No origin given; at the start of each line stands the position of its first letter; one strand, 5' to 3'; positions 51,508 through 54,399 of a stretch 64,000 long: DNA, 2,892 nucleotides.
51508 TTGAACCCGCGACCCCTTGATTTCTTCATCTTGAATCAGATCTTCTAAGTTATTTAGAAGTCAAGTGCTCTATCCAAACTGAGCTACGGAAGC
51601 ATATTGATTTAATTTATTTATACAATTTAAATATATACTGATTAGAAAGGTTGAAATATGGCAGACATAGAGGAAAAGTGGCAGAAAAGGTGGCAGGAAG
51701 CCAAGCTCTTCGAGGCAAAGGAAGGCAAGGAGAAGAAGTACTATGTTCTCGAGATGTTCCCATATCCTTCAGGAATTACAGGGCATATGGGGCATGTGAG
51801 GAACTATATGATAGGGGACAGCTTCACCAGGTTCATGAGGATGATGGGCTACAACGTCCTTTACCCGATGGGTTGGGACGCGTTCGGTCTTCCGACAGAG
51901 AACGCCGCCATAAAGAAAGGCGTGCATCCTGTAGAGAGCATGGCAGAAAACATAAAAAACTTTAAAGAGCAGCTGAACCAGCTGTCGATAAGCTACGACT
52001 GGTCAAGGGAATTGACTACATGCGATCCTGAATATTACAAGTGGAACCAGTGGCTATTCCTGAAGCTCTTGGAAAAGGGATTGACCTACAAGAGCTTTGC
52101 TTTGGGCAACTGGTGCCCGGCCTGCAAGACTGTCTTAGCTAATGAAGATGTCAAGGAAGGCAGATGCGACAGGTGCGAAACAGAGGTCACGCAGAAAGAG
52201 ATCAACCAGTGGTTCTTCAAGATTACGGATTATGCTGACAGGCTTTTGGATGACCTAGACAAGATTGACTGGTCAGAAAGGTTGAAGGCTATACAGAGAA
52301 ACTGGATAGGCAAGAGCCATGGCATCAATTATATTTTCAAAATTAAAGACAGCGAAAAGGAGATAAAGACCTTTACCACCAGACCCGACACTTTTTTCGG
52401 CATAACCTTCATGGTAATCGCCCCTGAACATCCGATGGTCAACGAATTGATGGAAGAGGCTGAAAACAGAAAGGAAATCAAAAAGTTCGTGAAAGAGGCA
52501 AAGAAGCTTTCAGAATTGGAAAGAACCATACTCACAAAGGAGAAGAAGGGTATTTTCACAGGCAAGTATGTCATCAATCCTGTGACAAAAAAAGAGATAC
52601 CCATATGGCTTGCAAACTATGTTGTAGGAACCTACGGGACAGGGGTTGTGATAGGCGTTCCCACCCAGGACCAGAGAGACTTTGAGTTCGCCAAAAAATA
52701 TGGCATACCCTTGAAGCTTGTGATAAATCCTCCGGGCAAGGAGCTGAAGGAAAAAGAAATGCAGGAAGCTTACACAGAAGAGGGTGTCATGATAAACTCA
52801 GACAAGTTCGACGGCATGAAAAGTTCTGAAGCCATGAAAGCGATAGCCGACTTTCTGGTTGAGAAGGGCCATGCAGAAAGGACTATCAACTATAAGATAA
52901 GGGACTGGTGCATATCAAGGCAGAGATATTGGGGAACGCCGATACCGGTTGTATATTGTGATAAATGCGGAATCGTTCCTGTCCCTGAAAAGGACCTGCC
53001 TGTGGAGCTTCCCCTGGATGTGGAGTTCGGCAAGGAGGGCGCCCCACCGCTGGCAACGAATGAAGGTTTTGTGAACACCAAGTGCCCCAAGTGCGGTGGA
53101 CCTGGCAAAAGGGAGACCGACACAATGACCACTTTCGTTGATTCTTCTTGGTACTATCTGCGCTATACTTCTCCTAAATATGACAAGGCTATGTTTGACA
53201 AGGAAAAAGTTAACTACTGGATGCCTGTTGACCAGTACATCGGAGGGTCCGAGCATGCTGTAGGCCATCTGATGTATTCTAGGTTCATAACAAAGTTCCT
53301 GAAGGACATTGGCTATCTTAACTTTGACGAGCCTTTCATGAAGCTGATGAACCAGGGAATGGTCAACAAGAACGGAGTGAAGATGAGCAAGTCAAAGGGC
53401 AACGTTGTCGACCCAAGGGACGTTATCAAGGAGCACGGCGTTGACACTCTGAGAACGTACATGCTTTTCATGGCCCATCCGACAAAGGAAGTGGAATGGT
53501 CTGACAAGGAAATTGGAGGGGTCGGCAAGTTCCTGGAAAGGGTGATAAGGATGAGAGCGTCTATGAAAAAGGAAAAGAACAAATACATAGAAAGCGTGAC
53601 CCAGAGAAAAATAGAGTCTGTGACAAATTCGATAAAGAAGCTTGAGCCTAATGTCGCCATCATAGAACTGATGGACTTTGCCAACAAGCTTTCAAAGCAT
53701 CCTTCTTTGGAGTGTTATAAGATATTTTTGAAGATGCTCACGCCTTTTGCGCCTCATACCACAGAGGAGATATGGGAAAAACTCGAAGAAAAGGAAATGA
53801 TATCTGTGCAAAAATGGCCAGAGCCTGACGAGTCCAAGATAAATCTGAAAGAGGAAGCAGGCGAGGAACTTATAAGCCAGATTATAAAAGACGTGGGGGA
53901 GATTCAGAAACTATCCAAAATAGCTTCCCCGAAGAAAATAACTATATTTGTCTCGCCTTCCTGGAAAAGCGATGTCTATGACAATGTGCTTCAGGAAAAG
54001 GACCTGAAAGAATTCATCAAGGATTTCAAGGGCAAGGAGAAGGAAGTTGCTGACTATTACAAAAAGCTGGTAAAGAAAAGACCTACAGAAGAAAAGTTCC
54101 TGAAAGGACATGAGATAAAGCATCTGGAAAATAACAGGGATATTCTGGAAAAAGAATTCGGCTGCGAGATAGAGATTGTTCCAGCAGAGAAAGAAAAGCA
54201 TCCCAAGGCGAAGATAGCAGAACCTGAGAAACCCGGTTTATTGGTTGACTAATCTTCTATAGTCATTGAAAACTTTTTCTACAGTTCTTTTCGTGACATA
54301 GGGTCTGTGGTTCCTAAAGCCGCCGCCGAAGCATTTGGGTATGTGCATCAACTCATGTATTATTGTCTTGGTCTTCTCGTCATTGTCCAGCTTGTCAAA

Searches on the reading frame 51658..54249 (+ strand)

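Call 77: search_protein_families(library=pfam, proteins=[window:51658-54249:+], max_evalue=0.00001)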
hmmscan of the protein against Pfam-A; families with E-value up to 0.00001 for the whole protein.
window:51658-54249:+ (864 aa): 5 families
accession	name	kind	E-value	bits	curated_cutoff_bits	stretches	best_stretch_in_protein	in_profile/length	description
PF13603.12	tRNA-synt_1_2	-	9.1e-74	247.4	25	1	214-400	1-184/185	Leucyl-tRNA synthetase, editing domain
PF00133.28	tRNA-synt_1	-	9.7e-55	186.4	22.7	2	7-209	1-216/414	tRNA synthetases class I (I, L, M and V)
PF09334.17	tRNA-synt_1g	-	3e-35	122.2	20.1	2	30-177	3-146/391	tRNA synthetases class I (M)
PF08264.19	Anticodon_1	-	2.3e-20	73.4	25.1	1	641-762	1-145/148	Anticodon-binding domain of tRNA ligase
PF01406.26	tRNA-synt_1e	-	2.3e-11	44.1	27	1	557-619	234-296/301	tRNA synthetases class I (C) catalytic domain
